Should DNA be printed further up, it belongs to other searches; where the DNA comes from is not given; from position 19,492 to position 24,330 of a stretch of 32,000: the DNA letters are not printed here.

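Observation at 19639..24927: Giant DUF4011 / Upf1-like helicase / Vsr-DUF559-like nuclease / DUF3320 gene: candidate single-gene nucleic-acid defence protein in a methanogen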

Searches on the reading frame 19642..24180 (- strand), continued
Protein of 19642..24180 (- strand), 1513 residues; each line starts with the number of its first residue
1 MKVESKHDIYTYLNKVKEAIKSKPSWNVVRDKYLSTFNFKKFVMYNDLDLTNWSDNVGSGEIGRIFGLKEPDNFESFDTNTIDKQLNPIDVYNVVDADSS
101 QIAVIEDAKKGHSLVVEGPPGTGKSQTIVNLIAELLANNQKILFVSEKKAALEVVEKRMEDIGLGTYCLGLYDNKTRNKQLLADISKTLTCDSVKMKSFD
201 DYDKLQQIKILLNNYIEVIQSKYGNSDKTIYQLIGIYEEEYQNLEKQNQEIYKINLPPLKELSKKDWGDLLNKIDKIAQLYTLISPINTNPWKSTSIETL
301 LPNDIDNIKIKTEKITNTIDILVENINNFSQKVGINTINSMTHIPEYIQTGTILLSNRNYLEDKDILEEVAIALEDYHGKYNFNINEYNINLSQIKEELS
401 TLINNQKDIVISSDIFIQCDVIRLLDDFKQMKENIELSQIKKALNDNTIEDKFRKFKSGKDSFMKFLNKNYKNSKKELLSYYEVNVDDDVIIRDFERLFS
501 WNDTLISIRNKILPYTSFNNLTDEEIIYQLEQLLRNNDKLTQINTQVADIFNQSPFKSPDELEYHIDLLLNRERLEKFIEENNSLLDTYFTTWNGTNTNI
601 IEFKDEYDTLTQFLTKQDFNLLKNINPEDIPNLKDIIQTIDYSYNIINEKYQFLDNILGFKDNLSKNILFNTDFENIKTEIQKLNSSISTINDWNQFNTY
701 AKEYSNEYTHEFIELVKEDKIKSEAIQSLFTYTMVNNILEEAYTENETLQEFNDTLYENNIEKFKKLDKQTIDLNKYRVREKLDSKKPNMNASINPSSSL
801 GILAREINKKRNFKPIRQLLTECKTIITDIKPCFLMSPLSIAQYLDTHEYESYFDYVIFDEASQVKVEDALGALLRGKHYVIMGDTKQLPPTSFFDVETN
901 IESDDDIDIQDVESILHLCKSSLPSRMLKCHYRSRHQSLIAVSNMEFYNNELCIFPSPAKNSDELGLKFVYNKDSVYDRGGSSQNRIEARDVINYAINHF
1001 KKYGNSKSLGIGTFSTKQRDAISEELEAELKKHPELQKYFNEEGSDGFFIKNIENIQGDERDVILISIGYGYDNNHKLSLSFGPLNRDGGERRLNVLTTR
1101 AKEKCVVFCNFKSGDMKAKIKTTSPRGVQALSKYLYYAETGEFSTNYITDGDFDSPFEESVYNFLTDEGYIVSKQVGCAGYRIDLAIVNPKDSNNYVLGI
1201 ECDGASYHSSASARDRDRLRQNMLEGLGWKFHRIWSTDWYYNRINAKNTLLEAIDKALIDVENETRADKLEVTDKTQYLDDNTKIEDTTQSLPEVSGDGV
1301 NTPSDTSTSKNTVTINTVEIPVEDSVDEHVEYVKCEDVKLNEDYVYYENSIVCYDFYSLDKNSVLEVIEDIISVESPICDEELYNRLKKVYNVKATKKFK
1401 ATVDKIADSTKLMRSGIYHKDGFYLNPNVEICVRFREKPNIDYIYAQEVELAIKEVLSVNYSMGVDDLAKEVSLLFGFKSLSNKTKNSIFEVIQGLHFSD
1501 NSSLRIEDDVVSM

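Call 39: search_dna_similar(query=P0001, collection=plasmids, mode=protein, max_rows=30, max_evalue=1e-10)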
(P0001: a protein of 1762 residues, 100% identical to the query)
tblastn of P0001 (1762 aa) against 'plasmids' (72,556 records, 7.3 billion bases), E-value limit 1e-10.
Records with a match: 512; places in all: 548; records where one place covers at least 80% of the query: 4.
Best place of each record, by identity: <60% 512.
By first word of the organism name: Klebsiella 244; Ralstonia 108; Acinetobacter 41; Rhizobium 21; Raoultella 12; Mesorhizobium 6; Paracoccus 6; Vibrio 5; Thioclava 4; Microvirga 4; and 46 more.
By predicted mobility (MOB-suite, as given by PLSDB): conjugative 216; non-mobilizable 149; mobilizable 147.
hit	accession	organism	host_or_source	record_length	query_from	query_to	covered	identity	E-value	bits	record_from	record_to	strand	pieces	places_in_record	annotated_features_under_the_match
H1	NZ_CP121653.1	Rhizobium sp. CB3171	Calliandra calothyrsus,cell culture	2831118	17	1736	93%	32.9%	4e-143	768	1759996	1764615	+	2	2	record has no annotation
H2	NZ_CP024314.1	Rhizobium sp. NXC24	Phaseolus vulgaris,cell culture,plant ...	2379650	17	1717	92%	32.7%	9e-139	742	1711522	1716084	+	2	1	record has no annotation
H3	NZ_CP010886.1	Vibrio parahaemolyticus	Shrimps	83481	12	1747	71%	37.9%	1e-141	727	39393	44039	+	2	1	DUF3320 domain-containing protein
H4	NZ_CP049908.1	Hymenobacter sp. HDW8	single bacterial strain,Siniperca ...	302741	13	1745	80%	32.4%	2e-133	709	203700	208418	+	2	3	DUF3320 domain-containing protein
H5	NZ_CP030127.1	Indioceanicola profundi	sediment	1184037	5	1739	76%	33.6%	2e-136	728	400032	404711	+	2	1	none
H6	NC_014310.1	Ralstonia solanacearum PSI07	-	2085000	13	1742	85%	29.2%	1e-119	642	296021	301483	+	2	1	none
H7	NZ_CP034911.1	Sinorhizobium alkalisoli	single cell,root nodule of Sesbania ...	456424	6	1742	82%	29.7%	7e-107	590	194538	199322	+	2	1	DUF3320 domain-containing protein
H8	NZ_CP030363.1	Salinibacter ruber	-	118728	139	1744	75%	32.3%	6e-122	665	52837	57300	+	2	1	DUF3320 domain-containing protein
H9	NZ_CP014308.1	Burkholderia sp. PAMC 26561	single cell,lichen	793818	17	1723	77%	31.7%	8e-119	650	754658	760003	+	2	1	DUF3320 domain-containing protein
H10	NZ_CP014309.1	Burkholderia sp. PAMC 26561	single cell,lichen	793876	17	1723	77%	31.7%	8e-119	650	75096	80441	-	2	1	DUF3320 domain-containing protein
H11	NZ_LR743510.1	Methylobacterium bullatum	-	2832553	13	1744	77%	31.5%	2e-128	670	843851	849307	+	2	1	none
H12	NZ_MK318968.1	Rhizobium rhizogenes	-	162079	3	1753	75%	32.3%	3e-113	614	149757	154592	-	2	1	DUF3320 domain-containing protein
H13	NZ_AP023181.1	Paraburkholderia sp. PGU19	Physopelta gutta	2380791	17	1727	72%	33.2%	2e-114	638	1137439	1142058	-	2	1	none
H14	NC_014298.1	Halalkalicoccus jeotgali B3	-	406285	157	1742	69%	34.6%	4e-130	669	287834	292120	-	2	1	DUF4011 domain-containing protein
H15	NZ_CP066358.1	Sinorhizobium meliloti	Medicago lupulina L.,nodules of ...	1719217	16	1738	72%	33.0%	7e-123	653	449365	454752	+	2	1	none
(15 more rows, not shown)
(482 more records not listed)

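Call 40: search_dna_similar(query=P0001, collection=phages, mode=protein, max_rows=15, max_evalue=1e-10)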
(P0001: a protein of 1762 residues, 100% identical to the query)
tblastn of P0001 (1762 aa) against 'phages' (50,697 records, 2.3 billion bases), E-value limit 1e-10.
Records with a match: 3; places in all: 3; records where one place covers at least 80% of the query: 0.
Best place of each record, by identity: <60% 3.
By first word of the organism name: Liberibacter 2; Bacteriophage 1.
By host as written in the record: - 1; Candidatus Liberibacter asiaticus 1; Candidatus Liberibacter asiaticus str. JXGC 1.
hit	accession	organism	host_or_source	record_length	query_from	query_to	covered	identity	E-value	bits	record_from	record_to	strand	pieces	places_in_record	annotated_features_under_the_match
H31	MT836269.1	Bacteriophage sp.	human fecal samples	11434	18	1732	74%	31.4%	5e-112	602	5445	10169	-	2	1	record has no annotation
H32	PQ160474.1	Liberibacter phage P-9PA-3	Candidatus Liberibacter asiaticus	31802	1138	1504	20%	39.6%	2e-37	224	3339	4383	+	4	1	DNA helicase-like protein (x2)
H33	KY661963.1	Liberibacter phage P-JXGC-3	Candidatus Liberibacter asiaticus str. ...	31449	1138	1504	20%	39.6%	2e-37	224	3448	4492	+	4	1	hypothetical protein | DNA helicase related protein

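Call 41: search_dna_similar(query=P0001, collection=plasmids, mode=protein, max_rows=45, max_evalue=1e-10, rows=spread)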
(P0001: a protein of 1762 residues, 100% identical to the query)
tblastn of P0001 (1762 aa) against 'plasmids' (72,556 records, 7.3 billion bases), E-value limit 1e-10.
Records with a match: 512; places in all: 548; records where one place covers at least 80% of the query: 4.
Best place of each record, by identity: <60% 512.
By first word of the organism name: Klebsiella 244; Ralstonia 108; Acinetobacter 41; Rhizobium 21; Raoultella 12; Mesorhizobium 6; Paracoccus 6; Vibrio 5; Thioclava 4; Microvirga 4; and 46 more.
By predicted mobility (MOB-suite, as given by PLSDB): conjugative 216; non-mobilizable 149; mobilizable 147.
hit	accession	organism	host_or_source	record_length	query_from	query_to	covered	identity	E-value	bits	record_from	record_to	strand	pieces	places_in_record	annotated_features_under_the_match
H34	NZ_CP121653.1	Rhizobium sp. CB3171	Calliandra calothyrsus,cell culture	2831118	17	1736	93%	32.9%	4e-143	768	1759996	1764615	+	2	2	record has no annotation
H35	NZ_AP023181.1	Paraburkholderia sp. PGU19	Physopelta gutta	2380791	17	1727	72%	33.2%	2e-114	638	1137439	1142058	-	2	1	none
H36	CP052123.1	Ralstonia solanacearum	tomato,cell culture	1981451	13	1742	78%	30.5%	7e-119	641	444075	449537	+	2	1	DUF3320 domain-containing protein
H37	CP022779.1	Ralstonia solanacearum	Solanum tuberosum,single cell,Potato ...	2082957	13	1742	78%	30.5%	7e-119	641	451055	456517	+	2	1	helicase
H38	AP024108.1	Ralstonia solanacearum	-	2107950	13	1742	78%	30.5%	8e-119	641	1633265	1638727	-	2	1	hypothetical protein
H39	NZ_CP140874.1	Rhizobium beringeri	Trifolium pratense,whole organism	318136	2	1641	77%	30.6%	5e-118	619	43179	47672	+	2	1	DUF3320 domain-containing protein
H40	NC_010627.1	Paraburkholderia phymatum STM815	-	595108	17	1747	71%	32.4%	5e-113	630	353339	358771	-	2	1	DUF3320 domain-containing protein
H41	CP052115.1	Ralstonia solanacearum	tomato,cell culture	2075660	13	1742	71%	32.5%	3e-117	636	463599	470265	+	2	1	IS5 family transposase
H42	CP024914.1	Cyanobacterium sp. HL-69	cell culture,enrichment cultures from ...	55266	171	1750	72%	30.9%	3e-107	558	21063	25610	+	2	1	DNA helicase-related protein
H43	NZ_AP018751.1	Klebsiella pneumoniae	Homo sapiens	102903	13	1491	58%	37.4%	9e-98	593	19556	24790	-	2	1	hhe: DUF4011 domain-containing anti-phage protein Hhe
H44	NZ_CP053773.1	Klebsiella pneumoniae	Homo sapiens,blood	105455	13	1491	58%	37.4%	9e-98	593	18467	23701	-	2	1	hhe: DUF4011 domain-containing anti-phage protein Hhe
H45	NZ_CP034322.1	Klebsiella pneumoniae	Homo sapiens,feces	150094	13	1491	58%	37.4%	9e-98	593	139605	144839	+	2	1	hhe: DUF4011 domain-containing anti-phage protein Hhe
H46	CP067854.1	Klebsiella pneumoniae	Homo sapiens,wound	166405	13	1491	58%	37.4%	9e-98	593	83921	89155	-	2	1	DUF4011 domain-containing protein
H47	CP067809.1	Klebsiella pneumoniae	Homo sapiens,urine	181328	13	1491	58%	37.4%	9e-98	593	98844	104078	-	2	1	DUF4011 domain-containing protein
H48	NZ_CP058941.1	Klebsiella pneumoniae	Homo sapiens,blood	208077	13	1491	58%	37.4%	9e-98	593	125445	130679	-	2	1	hhe: DUF4011 domain-containing anti-phage protein Hhe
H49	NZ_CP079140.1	Klebsiella pneumoniae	Homo sapiens,blood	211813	13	1491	58%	37.4%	9e-98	593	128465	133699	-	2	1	hhe: DUF4011 domain-containing anti-phage protein Hhe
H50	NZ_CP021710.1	Klebsiella pneumoniae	-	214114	13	1491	58%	37.4%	9e-98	593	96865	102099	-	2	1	hhe: DUF4011 domain-containing anti-phage protein Hhe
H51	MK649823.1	Klebsiella pneumoniae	Homo sapiens,blood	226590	13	1491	58%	37.4%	9e-98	593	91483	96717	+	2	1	none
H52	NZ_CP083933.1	Klebsiella pneumoniae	Homo sapiens,blood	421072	13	1491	58%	37.4%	9e-98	593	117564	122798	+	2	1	hhe: DUF4011 domain-containing anti-phage protein Hhe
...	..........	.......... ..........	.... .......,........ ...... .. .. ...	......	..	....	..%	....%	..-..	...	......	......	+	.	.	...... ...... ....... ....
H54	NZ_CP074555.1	Klebsiella pneumoniae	Homo sapiens,BAL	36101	13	1491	58%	37.4%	9e-98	592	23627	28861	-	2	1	hhe: DUF4011 domain-containing anti-phage protein Hhe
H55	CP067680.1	Klebsiella pneumoniae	Homo sapiens,urine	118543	13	1491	58%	37.4%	1e-97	592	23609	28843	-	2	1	DUF4011 domain-containing protein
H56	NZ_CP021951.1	Klebsiella pneumoniae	-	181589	13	1491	58%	37.4%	7e-98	593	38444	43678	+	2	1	hhe: DUF4011 domain-containing anti-phage protein Hhe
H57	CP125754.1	Klebsiella pneumoniae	Homo sapiens,bronchoalveolar lavage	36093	13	1491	58%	37.3%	4e-96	586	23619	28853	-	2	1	DUF4011 domain-containing protein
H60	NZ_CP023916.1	Klebsiella pneumoniae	Homo sapiens,urine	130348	149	1491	50%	40.5%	9e-98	583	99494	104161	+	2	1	none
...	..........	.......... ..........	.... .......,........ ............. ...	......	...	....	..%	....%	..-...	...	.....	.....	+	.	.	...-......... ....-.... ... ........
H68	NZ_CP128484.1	Klebsiella pneumoniae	Laying hen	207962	940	1491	31%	39.5%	5e-103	377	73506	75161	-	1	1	AAA domain-containing protein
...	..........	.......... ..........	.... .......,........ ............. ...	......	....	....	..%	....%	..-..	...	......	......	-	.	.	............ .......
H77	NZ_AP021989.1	Raoultella ornithinolytica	-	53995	1333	1491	9%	48.8%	2e-27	130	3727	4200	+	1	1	none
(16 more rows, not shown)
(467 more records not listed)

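Call 42: get_annotated_region(hit=H43, flank=6000)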
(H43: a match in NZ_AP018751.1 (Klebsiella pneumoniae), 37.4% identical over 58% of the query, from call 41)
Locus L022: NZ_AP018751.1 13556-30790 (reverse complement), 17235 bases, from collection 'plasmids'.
description: Klebsiella pneumoniae strain KP64 plasmid pKP6401, complete sequence
organism: Klebsiella pneumoniae (NCBI taxid 573)
taxonomy: Bacteria; Pseudomonadota; Gammaproteobacteria; Enterobacterales; Enterobacteriaceae; Klebsiella; Klebsiella pneumoniae
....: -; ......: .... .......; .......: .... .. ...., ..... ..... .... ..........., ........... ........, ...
typing (MOB-suite, as given by PLSDB): conjugative; replicon IncFIB; relaxase MOBF,MOBF; mating-pair formation MPF_F
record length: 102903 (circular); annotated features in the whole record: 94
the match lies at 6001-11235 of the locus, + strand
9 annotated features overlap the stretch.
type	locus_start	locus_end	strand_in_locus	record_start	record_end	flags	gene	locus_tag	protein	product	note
CDS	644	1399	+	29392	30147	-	-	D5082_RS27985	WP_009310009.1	SprT family zinc-dependent metalloprotease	GO:0006508 - proteolysis [Evidence IEA]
CDS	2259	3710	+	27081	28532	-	-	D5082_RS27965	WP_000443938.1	DUF262 domain-containing protein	-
CDS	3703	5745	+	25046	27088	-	-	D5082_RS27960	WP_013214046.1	DUF262 domain-containing protein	-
CDS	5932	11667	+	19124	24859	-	hhe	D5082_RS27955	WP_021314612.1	DUF4011 domain-containing anti-phage protein Hhe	GO:0051607 - defense response to virus [Evidence IEA]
CDS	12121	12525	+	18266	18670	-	-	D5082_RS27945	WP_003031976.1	transposase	GO:0006313 - DNA transposition [Evidence IEA]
CDS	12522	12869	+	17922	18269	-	tnpB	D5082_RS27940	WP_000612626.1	IS66 family insertion sequence element accessory protein TnpB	-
CDS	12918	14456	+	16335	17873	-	-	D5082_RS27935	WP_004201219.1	IS66-like element ISKpn24 family transposase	GO:0006313 - DNA transposition [Evidence IEA]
CDS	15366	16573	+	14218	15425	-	-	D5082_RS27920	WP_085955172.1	IS3 family transposase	-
CDS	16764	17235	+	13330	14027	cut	-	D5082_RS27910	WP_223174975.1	IS1 family transposase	-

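Call 43: get_annotated_region(hit=H3, flank=6000)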
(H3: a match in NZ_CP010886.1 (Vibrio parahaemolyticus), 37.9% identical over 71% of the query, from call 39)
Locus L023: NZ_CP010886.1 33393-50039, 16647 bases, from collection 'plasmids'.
description: Vibrio parahaemolyticus strain CHN25 plasmid P2, complete sequence
organism: Vibrio parahaemolyticus (NCBI taxid 670)
taxonomy: Bacteria; Pseudomonadota; Gammaproteobacteria; Vibrionales; Vibrionaceae; Vibrio; Vibrio parahaemolyticus
host: -; source: Shrimps; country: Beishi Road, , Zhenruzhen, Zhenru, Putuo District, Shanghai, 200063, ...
typing (MOB-suite, as given by PLSDB): mobilizable; relaxase MOBP
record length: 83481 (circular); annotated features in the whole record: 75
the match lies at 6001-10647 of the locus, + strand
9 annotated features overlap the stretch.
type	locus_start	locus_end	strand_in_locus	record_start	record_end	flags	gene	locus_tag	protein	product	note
CDS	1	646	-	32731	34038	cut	-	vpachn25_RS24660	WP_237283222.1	diguanylate cyclase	GO:0009966 - regulation of signal transduction [Evidence IEA]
CDS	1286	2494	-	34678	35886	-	-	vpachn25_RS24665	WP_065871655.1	winged helix-turn-helix domain-containing protein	-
CDS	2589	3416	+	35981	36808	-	-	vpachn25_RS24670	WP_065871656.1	hypothetical protein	-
CDS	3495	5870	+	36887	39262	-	-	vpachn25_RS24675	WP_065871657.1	hypothetical protein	-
CDS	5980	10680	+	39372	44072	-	-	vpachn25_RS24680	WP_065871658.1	DUF3320 domain-containing protein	-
CDS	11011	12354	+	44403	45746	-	-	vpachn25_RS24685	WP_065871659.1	DUF262 domain-containing protein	-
CDS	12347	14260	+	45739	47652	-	-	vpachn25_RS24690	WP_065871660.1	DUF262 domain-containing protein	-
CDS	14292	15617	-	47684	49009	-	-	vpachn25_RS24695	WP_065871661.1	relaxase/mobilization nuclease domain-containing protein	-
CDS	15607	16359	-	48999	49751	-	-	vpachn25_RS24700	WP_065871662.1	chromosome segregation ATPase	-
